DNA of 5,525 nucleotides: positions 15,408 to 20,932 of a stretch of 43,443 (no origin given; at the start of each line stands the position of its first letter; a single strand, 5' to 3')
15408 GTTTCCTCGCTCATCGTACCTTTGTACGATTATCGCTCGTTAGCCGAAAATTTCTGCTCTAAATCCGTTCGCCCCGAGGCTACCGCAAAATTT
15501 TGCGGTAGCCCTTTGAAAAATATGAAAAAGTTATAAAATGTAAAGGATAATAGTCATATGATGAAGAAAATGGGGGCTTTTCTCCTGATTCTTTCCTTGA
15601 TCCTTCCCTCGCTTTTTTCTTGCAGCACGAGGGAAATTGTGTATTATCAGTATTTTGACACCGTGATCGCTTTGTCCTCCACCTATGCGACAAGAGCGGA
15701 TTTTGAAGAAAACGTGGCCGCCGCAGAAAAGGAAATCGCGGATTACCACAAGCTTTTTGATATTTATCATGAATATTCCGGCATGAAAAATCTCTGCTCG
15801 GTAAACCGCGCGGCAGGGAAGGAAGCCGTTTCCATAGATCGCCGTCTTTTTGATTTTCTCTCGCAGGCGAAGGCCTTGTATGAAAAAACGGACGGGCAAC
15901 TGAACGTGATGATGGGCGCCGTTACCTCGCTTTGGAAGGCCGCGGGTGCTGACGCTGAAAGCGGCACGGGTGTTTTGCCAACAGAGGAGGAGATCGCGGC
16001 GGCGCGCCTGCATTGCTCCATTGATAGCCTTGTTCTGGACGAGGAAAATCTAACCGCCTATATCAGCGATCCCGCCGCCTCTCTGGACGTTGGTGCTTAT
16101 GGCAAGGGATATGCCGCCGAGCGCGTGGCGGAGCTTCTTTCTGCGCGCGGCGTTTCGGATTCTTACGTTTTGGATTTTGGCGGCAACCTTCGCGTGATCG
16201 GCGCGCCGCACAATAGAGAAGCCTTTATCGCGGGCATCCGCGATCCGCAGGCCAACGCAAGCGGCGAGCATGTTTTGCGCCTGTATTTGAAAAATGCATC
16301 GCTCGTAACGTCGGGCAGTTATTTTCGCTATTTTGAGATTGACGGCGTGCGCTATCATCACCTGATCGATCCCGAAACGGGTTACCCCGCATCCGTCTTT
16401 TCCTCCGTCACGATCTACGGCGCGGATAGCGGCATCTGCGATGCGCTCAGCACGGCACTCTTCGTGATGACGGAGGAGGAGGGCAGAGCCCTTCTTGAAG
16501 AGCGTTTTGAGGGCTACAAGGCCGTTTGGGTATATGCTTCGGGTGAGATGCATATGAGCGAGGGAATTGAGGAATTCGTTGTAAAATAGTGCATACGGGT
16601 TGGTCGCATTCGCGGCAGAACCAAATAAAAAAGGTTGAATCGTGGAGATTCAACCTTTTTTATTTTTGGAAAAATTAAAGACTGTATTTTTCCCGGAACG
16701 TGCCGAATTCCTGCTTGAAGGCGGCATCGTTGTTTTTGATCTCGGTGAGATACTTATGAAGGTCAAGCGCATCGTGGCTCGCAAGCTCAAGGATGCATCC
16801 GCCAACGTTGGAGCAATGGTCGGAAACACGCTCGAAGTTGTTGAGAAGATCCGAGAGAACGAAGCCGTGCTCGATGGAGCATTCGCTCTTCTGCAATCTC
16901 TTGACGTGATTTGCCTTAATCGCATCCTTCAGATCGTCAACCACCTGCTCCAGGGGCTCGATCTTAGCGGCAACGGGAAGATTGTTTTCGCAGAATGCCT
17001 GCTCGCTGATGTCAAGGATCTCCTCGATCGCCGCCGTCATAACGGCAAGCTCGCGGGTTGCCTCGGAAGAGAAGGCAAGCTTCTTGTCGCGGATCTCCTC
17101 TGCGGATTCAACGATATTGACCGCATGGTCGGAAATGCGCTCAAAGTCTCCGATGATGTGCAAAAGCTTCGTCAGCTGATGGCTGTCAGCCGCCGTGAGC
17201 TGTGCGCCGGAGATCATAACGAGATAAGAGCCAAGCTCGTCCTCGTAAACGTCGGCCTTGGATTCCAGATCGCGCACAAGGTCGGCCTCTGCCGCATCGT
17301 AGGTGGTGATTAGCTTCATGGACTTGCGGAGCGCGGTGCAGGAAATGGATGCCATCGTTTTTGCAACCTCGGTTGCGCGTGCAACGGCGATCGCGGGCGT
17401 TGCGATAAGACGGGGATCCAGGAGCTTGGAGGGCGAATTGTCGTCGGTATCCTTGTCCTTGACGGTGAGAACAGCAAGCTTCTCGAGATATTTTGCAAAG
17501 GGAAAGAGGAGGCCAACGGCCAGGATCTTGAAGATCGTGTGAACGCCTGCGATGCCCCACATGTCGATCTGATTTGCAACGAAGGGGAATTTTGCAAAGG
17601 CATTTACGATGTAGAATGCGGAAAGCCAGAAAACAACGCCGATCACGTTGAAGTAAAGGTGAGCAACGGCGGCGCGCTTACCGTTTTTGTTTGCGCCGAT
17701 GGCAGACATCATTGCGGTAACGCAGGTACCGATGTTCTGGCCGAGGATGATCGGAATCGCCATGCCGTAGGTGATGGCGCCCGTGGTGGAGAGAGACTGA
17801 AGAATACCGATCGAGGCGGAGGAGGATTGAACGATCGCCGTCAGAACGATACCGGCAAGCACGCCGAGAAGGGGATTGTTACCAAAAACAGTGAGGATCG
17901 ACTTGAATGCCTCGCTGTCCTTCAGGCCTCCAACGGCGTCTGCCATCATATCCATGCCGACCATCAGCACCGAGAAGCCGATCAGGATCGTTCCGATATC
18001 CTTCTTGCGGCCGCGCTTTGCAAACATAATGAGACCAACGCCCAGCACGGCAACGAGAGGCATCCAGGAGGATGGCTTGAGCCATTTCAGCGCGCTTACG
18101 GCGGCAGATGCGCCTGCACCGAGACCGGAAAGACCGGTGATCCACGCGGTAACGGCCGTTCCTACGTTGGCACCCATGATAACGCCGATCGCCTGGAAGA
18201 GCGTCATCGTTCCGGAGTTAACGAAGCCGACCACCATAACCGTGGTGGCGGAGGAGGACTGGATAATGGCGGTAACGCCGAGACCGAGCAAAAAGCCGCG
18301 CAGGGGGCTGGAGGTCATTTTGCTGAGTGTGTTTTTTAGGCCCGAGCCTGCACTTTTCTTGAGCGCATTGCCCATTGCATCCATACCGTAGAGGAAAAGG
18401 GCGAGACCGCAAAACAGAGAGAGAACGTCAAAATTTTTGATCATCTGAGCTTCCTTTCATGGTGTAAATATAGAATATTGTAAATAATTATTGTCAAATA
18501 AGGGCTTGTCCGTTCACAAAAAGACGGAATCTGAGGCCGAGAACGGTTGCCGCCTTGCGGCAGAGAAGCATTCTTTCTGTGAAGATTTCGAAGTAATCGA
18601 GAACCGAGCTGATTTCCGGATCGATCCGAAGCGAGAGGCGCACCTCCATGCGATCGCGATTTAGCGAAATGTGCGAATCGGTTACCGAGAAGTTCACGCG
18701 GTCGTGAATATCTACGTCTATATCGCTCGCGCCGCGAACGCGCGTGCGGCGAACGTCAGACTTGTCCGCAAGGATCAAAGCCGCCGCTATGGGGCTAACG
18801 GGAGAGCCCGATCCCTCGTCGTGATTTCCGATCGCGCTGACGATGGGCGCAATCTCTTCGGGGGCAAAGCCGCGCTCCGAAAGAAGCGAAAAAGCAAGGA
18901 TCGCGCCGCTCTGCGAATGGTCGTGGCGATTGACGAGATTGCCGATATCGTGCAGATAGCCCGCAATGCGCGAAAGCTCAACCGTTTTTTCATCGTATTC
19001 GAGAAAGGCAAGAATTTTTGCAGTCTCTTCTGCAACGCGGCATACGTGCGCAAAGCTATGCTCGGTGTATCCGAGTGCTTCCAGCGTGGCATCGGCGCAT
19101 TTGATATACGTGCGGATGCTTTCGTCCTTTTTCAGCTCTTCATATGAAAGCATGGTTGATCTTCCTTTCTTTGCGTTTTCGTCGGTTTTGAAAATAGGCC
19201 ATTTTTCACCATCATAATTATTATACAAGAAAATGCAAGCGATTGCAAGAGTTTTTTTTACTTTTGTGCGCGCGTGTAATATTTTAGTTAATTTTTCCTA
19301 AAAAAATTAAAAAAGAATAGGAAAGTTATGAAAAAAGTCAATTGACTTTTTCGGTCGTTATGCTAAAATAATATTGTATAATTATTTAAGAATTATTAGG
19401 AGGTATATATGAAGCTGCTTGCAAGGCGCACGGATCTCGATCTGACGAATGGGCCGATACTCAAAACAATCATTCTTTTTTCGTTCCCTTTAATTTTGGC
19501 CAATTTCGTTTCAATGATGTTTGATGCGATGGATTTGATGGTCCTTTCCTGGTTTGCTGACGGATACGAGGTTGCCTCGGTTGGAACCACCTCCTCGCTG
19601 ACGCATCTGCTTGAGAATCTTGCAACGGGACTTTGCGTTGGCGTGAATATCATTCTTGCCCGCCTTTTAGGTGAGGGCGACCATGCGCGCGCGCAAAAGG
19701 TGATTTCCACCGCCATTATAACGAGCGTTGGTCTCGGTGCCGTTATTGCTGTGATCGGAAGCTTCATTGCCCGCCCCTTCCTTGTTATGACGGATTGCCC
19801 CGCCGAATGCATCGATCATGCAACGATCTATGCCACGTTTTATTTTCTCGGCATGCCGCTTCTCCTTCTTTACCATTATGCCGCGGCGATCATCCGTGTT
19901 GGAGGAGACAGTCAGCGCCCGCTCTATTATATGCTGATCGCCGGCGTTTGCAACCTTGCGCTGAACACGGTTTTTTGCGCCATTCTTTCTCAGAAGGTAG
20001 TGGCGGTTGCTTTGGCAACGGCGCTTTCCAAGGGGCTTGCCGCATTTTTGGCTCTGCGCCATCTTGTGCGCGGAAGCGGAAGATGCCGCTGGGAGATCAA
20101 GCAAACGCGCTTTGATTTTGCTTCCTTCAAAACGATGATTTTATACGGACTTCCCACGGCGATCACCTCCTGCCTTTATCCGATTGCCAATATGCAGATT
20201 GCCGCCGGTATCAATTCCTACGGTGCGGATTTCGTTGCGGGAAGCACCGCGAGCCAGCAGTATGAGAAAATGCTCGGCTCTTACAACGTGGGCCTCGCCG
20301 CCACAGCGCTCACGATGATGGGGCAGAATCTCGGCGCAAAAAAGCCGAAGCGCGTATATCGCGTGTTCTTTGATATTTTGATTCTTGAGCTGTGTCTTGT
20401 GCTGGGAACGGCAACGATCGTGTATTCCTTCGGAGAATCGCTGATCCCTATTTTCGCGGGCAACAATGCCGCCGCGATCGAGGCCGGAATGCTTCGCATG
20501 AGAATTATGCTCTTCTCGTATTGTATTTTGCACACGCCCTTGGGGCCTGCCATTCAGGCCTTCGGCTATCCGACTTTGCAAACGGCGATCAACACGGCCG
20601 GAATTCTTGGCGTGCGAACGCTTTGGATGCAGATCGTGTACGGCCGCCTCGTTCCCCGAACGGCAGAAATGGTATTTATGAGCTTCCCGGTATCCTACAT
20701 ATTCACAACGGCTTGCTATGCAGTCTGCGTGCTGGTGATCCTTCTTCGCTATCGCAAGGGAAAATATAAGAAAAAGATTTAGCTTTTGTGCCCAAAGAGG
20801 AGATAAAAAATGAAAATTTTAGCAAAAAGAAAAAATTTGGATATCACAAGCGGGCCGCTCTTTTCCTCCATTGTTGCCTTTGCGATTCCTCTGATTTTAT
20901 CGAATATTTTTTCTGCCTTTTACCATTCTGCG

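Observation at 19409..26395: Five head-to-tail diverged MATE-family transporter paralogs in one operon, with a sixth copy at 2492-3865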

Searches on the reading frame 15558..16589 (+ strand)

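Call 10: search_protein_families(library=pfam, proteins=[window:15558-16589:+], max_evalue=0.01)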
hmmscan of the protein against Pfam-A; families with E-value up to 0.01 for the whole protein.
window:15558-16589:+ (343 aa): 1 family
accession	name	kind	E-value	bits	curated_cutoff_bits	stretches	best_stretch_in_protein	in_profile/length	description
PF02424.20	ApbE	-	3.6e-64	217.3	25.6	1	46-323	12-265/266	ApbE family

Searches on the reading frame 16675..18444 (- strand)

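Call 10: search_protein_families(library=pfam, proteins=[window:16675-18444:-], max_evalue=0.01)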
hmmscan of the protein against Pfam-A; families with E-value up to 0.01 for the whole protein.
window:16675-18444:- (589 aa): 2 families
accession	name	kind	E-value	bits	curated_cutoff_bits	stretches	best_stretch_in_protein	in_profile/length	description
PF02690.20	Na_Pi_cotrans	-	3.1e-63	212.3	29.1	2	16-168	1-136/137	Na+/Pi-cotransporter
PF01895.24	PhoU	-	7.2e-26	90.8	23.5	2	363-447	3-88/89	PhoU domain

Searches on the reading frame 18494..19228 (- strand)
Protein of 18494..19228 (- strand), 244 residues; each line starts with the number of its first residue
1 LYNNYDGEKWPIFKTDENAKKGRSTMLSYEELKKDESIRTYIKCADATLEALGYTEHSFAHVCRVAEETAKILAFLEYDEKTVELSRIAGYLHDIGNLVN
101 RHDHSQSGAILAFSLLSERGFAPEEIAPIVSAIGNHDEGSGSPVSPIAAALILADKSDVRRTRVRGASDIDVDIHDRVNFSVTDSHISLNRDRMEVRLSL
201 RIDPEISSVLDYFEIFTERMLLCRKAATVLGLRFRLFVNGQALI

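Call 10: search_protein_families(library=pfam, proteins=[window:18494-19228:-], max_evalue=0.01)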
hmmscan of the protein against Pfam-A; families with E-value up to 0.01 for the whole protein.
window:18494-19228:- (244 aa): 1 family
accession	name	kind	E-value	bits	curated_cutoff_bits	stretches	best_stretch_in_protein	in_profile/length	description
PF01966.28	HD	-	3e-08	34.4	22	1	59-157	2-113/116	HD domain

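Call 56: search_protein_families(library=ncbifam, proteins=[window:18494-19228:-], max_evalue=0.01)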
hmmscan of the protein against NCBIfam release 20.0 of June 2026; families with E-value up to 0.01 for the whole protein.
window:18494-19228:- (244 aa): 4 families
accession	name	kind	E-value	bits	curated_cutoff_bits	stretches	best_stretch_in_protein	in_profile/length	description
NF045665.1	NTPtran_DVU1551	equivalog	7.9e-05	21.8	315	1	33-157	190-310/359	DVU_1551 family NTP transferase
TIGR00277.1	HDIG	domain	0.00016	21.5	27.6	1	56-124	3-73/84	HDIG domain-containing metalloprotein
TIGR03319.1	RNase_Y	equivalog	0.0052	15.3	454.35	1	54-156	326-419/514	ribonuclease Y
TIGR01596.1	cas3_HD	equivalog_domain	0.0058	16.7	43.45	0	61-96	4-43/178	CRISPR-associated endonuclease Cas3''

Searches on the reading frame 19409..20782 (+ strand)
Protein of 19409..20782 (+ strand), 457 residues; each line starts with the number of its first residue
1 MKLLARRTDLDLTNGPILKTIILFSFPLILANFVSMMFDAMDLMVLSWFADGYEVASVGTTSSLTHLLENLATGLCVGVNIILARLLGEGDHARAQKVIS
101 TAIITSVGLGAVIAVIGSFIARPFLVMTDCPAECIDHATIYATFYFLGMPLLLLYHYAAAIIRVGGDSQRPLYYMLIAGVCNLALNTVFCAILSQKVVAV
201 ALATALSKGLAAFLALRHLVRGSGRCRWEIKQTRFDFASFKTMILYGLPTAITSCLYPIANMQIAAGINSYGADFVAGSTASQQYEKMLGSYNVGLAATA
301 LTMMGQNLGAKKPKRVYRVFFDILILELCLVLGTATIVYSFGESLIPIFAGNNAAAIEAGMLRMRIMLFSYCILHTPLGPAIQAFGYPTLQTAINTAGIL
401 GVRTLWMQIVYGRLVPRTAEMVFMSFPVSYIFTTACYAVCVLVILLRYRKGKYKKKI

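Call 5: search_protein_families(library=pfam, proteins=[window:19409-20782:+])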
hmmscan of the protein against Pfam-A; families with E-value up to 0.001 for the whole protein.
window:19409-20782:+ (457 aa): 1 family
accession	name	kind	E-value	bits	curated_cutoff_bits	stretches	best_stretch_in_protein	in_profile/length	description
PF01554.23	MatE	-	3.7e-35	121.4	24.9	2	27-187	1-160/161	MatE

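Call 6: search_protein_families(library=ncbifam, proteins=[window:19409-20782:+])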
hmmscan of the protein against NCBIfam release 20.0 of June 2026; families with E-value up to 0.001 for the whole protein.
window:19409-20782:+ (457 aa): 6 families
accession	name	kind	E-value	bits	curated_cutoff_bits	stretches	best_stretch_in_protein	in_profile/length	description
TIGR00797.1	matE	subfamily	1.1e-36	126.6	147.4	1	27-372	1-344/396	MATE family efflux transporter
NF041801.1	MATE_SolL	equivalog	1.7e-15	56.8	780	1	9-387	10-393/458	solanimycin export family MATE transporter SolL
NF000131.1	MATE_multi_MepA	equivalog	5.4e-14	52.2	850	1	14-368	11-363/451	multidrug efflux MATE transporter MepA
NF007130.1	PRK09575.1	equivalog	2.7e-12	46.7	445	1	17-441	4-427/435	MATE family efflux transporter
NF052396.1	MATE_WgkD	equivalog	3e-08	33.1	510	1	19-434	3-416/428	tryglysin-associated MATE efflux transporter WgkD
NF000217.1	MATE_multi_FepA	equivalog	1.6e-06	27.5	900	1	51-266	47-264/443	multidrug efflux MATE transporter FepA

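Call 12: search_solved_structures(query=A1, max_evalue=0.001)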
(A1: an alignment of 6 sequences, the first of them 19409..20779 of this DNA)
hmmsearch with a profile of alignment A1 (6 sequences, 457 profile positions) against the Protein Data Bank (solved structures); distinct sequences matched with E-value up to 0.001: 15.
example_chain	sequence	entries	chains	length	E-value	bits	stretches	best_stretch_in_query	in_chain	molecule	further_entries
3vvn_A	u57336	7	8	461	1.3e-33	119.6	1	9-441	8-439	Putative uncharacterized protein | MOP transporter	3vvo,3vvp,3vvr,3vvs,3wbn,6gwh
4mlb_A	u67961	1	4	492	2.1e-33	118.9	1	9-441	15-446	PF0708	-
6hfb_A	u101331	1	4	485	2.2e-33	118.8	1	9-441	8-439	Uncharacterized protein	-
6fhz_A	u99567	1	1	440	1.6e-32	116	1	19-441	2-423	Putative MOP flippase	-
3w4t_A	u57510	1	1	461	4.2e-32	114.6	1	9-441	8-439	Putative uncharacterized protein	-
5c6o_A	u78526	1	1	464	6.7e-26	94.2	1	23-435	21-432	BH2163 protein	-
4lz6_A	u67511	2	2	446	1.9e-25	92.7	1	23-434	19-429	BH2163 protein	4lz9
5c6n_A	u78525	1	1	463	6.7e-25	90.9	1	23-435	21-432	BH2163 protein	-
4z3n_A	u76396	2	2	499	2.4e-16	62.7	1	13-396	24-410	Putative drug/sodium antiporter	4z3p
6idp_A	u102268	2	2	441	5.6e-14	54.9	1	19-402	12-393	MATE family efflux transporter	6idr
9l7l_A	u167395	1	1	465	6.6e-14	54.6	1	53-235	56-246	HvAACT1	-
6ids_A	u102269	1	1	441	7.6e-14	54.4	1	55-402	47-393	MATE family efflux transporter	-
6fv6_A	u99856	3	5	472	1.5e-11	46.9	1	17-411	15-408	Aq128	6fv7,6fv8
6z70_A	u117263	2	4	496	1.6e-11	46.8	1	17-411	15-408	Aq128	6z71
4huk_A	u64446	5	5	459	6.5e-06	28.3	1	21-359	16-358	Multidrug efflux protein | protein C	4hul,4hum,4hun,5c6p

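Call 13: find_related_loci(query=A1, collection=genome_contigs, flank=10000)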
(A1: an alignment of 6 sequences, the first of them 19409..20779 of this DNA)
Query A1 (457 aa) in genome_contigs; peptide patterns used: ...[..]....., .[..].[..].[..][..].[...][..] (x = any residue, [..] = any of these).
54 stretches matched a pattern; 13 encode a relative of the query (tblastn E <= 1e-3); 12 distinct loci.
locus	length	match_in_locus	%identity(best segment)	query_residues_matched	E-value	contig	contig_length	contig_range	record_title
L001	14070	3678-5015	90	1-446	0e+0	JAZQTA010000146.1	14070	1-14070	MAG: Eubacteriales bacterium isolate T1900045194_TC20190190.MAGScoT_cleanbin_000025 SGB_5307_k141_3401324, whole genome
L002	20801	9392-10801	87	1-457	0e+0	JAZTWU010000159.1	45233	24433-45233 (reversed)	MAG: Eubacteriales bacterium isolate T1900045332_YK20190021.MAGScoT_cleanbin_000034 SGB_6540_k141_2342388, whole genome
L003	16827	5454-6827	78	1-457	0e+0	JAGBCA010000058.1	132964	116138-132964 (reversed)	MAG: Clostridia bacterium isolate RGIG8981 Water_deer_Rectum-2__c463068, whole genome shotgun sequence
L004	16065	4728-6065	80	2-446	0e+0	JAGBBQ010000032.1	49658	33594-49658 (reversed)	MAG: Clostridia bacterium isolate RGIG8971 Water_deer_Rectum-2__c149828, whole genome shotgun sequence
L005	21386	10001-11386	39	3-454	2e-93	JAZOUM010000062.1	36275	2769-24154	MAG: Eubacteriales bacterium isolate T1900045532_YK20190226.MAGScoT_cleanbin_000047 SGB_7737_k141_1902764, whole genome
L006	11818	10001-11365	38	3-457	1e-92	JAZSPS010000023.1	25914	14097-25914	MAG: Eubacteriales bacterium isolate T1900044545_TS20190011.MAGScoT_cleanbin_000042 SGB_128_k141_3665956, whole genome s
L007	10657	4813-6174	37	4-455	1e-88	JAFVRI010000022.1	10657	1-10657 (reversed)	MAG: Clostridia bacterium isolate RGIG5324 Sheep_Colon-2__c55281, whole genome shotgun sequence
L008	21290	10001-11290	39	4-433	5e-85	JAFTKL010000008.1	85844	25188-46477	MAG: Clostridia bacterium isolate RGIG3900 Roe_deer_Cecum-2__c51256, whole genome shotgun sequence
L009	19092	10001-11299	41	2-433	2e-93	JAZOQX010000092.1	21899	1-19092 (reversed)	MAG: Eubacteriales bacterium isolate T1900045564_YK20190258.MAGScoT_cleanbin_000019 SGB_7928_k141_1764371, whole genome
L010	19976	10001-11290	38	4-433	2e-78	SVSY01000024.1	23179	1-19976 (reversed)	MAG: Oscillospiraceae bacterium isolate SIG681 NODE_42460_length_23179_cov_1.771213, whole genome shotgun sequence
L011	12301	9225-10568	35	9-455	6e-73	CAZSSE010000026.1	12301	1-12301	MAG TPA_asm: uncultured Lachnospiraceae bacterium isolate SRP350583_co2_310 genome assembly, contig: NODE_7721_length_12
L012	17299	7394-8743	34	3-456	1e-77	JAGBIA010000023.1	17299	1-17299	MAG: Clostridia bacterium isolate RGIG9137 Water_deer_Rectum.Co__c225330, whole genome shotgun sequence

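Call 34: search_protein_families(library=pfam, alignment_id=A2, max_evalue=0.00001)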
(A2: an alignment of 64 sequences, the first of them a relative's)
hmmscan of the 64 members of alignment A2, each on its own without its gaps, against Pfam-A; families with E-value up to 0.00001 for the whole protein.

A. member 1, L005:4526-5920:- (464 aa): 1 family
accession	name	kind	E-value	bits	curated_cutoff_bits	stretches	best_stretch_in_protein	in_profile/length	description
PF02687.27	FtsX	-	1.4e-07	32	25.5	1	332-450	5-110/120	FtsX-like permease C-terminal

B. families by the number of members that match (of 64 scanned): 50 families (the first 25 are shown)
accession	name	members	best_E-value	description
PF01408.29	GFO_IDH_MocA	6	2.2e-32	Oxidoreductase family, NAD-binding Rossmann fold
PF22422.2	MGH1-like_GH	4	1.6e-32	Mannosylglycerate hydrolase MGH1-like glycoside hydrolase domain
PF22725.1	GFO_IDH_MocA_C3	4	8.3e-21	GFO/IDH/MocA C-terminal domain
PF02894.22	GFO_IDH_MocA_C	4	6.6e-18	Oxidoreductase family, C-terminal alpha/beta domain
PF01204.24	Trehalase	4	1.2e-17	Trehalase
PF03200.22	Glyco_hydro_63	4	1.5e-16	Glycosyl hydrolase family 63 C-terminal domain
PF00892.27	EamA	4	5.4e-15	EamA-like transporter family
PF12833.13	HTH_18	3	1.1e-24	Helix-turn-helix domain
PF02311.25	AraC_binding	3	3.7e-20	AraC-like ligand binding domain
PF00165.29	HTH_AraC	3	1.3e-15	Bacterial regulatory helix-turn-helix proteins, AraC family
PF07883.17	Cupin_2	3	6.7e-11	Cupin domain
PF03590.20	AsnA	2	6e-102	Aspartate-ammonia ligase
PF16227.11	DUF4886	2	2e-85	Domain of unknown function (DUF4886)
PF01256.23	Carb_kinase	2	1e-55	NAD(P)H-hydrate dehydratase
PF00122.25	E1-E2_ATPase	2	2.3e-44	E1-E2 ATPase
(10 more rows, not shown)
